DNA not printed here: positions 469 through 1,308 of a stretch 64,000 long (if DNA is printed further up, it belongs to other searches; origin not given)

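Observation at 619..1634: Nickel superoxide dismutase and its SodX maturation peptidase in an archaeal genome, next to a nickel-free hydrogenase-like operon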

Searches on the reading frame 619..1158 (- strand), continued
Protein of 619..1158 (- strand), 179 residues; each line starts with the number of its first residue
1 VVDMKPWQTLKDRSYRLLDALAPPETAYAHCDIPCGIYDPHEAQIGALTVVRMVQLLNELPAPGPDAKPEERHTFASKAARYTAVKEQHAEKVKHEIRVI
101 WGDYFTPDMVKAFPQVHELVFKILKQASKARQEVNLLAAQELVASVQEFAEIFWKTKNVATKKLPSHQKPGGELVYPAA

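Call 26: list_cluster_members(proteins=[P0124, P0130, P0217, P0121, P0122, P0212, P0125, P0127, P0128, P0129])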
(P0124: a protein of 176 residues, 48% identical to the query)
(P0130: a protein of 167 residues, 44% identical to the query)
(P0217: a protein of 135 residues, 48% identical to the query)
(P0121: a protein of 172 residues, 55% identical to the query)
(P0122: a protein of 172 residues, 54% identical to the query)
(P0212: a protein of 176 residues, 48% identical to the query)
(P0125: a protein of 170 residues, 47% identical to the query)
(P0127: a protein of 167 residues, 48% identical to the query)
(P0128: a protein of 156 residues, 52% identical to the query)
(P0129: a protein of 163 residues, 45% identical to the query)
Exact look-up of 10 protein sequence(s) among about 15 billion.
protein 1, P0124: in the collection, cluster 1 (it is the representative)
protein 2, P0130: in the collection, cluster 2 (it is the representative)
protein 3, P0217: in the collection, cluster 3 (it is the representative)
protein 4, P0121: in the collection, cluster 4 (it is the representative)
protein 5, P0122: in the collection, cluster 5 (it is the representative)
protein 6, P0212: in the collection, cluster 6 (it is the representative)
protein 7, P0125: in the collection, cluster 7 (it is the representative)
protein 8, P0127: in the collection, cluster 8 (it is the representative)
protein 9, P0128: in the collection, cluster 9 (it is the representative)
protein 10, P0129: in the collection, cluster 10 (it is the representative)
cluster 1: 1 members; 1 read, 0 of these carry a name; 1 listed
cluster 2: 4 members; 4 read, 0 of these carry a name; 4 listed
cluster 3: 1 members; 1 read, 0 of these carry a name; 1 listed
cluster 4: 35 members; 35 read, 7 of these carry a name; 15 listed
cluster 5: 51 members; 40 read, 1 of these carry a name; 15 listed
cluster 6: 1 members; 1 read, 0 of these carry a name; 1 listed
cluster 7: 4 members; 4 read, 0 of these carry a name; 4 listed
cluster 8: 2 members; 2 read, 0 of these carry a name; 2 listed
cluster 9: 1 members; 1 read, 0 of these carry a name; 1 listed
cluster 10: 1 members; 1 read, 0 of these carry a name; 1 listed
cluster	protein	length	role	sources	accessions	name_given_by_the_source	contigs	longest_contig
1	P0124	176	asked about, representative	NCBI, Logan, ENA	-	-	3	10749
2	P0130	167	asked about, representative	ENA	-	-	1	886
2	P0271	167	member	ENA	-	-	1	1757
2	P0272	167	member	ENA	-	-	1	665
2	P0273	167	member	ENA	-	-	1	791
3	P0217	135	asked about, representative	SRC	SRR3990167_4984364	-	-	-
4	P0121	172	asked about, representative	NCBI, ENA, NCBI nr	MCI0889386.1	MAG: superoxide dismutase, Ni [Chloroflexi bacterium] | superoxide dismutase, Ni [Chloroflexota bacterium]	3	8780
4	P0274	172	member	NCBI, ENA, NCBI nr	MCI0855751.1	MAG: superoxide dismutase, Ni [Chloroflexi bacterium] | superoxide dismutase, Ni [Chloroflexota bacterium]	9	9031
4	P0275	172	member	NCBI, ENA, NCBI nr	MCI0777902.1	MAG: superoxide dismutase, Ni [Chloroflexi bacterium] | superoxide dismutase, Ni [Chloroflexota bacterium]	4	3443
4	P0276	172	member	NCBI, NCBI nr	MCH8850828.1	MAG: superoxide dismutase, Ni [Chloroflexi bacterium] | superoxide dismutase, Ni [Chloroflexota bacterium]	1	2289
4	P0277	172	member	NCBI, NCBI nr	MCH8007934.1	MAG: superoxide dismutase, Ni [Chloroflexi bacterium] | superoxide dismutase, Ni [Chloroflexota bacterium]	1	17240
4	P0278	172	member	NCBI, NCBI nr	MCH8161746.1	MAG: superoxide dismutase, Ni [Chloroflexi bacterium] | superoxide dismutase, Ni [Chloroflexota bacterium]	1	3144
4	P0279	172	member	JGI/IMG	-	nickel superoxide dismutase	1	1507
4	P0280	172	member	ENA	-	-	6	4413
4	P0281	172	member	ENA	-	-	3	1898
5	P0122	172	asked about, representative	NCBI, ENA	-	-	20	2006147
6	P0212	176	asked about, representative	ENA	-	-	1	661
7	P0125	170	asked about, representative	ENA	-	-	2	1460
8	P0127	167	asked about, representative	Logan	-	-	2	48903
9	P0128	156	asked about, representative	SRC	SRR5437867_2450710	-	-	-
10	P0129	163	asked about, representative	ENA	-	-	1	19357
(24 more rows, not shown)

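Call 44: find_encoding_contigs(protein=P0124, flank=6000, max_places=3)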
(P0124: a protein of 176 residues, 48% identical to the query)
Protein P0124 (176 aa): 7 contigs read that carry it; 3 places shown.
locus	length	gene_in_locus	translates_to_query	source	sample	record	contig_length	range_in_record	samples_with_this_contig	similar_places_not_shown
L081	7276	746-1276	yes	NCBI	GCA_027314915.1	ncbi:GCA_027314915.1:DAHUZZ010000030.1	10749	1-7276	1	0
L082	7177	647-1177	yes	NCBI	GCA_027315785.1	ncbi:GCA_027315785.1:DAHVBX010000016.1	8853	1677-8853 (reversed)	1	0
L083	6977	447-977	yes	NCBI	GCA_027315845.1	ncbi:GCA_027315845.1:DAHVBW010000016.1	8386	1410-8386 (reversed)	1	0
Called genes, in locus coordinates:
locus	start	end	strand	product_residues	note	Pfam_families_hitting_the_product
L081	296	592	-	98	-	PF10502:Peptidase_S26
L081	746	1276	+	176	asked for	PF09055:Sod_Ni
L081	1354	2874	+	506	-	PF00221:Lyase_aromatic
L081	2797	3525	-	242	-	-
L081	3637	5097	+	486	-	PF01565:FAD_binding_4, PF02913:FAD-oxidase_C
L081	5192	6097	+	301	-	-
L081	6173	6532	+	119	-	PF00085:Thioredoxin, PF13899:Thioredoxin_7, PF13098:Thioredoxin_2 (weak)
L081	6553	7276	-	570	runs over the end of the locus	PF02142:MGS, PF01808:AICARFT_IMPCHas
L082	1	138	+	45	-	?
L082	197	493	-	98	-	PF10502:Peptidase_S26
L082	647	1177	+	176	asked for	PF09055:Sod_Ni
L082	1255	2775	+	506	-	PF00221:Lyase_aromatic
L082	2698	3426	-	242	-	-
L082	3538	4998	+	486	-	PF01565:FAD_binding_4, PF02913:FAD-oxidase_C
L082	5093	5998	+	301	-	-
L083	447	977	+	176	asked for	PF09055:Sod_Ni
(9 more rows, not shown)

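Call 45: find_encoding_contigs(protein=P0122, flank=6000, max_places=3)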
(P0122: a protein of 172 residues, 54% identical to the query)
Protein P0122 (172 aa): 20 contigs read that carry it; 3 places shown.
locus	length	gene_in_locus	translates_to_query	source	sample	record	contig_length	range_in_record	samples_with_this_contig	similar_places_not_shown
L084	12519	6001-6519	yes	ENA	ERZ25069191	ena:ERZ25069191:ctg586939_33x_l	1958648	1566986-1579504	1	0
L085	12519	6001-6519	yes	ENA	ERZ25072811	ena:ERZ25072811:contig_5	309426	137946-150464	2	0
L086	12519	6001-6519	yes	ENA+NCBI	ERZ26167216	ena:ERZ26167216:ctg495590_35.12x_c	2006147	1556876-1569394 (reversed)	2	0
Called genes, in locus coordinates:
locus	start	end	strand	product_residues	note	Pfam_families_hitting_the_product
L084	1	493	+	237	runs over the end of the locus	PF00687:Ribosomal_L1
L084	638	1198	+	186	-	PF00466:Ribosomal_L10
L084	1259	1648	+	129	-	PF16320:Ribosomal_L12_N, PF00542:Ribosomal_L12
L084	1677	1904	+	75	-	-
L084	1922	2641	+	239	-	PF20582:UPF0758_N, PF04002:RadC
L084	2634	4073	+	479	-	PF00083:Sugar_tr (faint), PF07690:MFS_1, PF12832:MFS_1_like (faint)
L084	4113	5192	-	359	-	PF00793:DAHP_synth_1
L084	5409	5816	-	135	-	PF10502:Peptidase_S26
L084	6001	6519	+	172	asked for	PF09055:Sod_Ni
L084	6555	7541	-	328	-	PF00490:ALAD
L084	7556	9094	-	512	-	PF00590:TP_methylase, PF02602:HEM4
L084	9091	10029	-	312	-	PF01379:Porphobil_deam, PF03900:Porphobil_deamC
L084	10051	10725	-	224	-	PF13241:NAD_binding_7, PF14824:Sirohm_synth_M (weak)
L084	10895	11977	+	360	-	PF04389:Peptidase_M28, PF01546:Peptidase_M20, PF05343:Peptidase_M42 (weak), PF07687:M20_dimer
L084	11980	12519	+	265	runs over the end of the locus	-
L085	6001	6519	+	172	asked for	PF09055:Sod_Ni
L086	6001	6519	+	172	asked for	PF09055:Sod_Ni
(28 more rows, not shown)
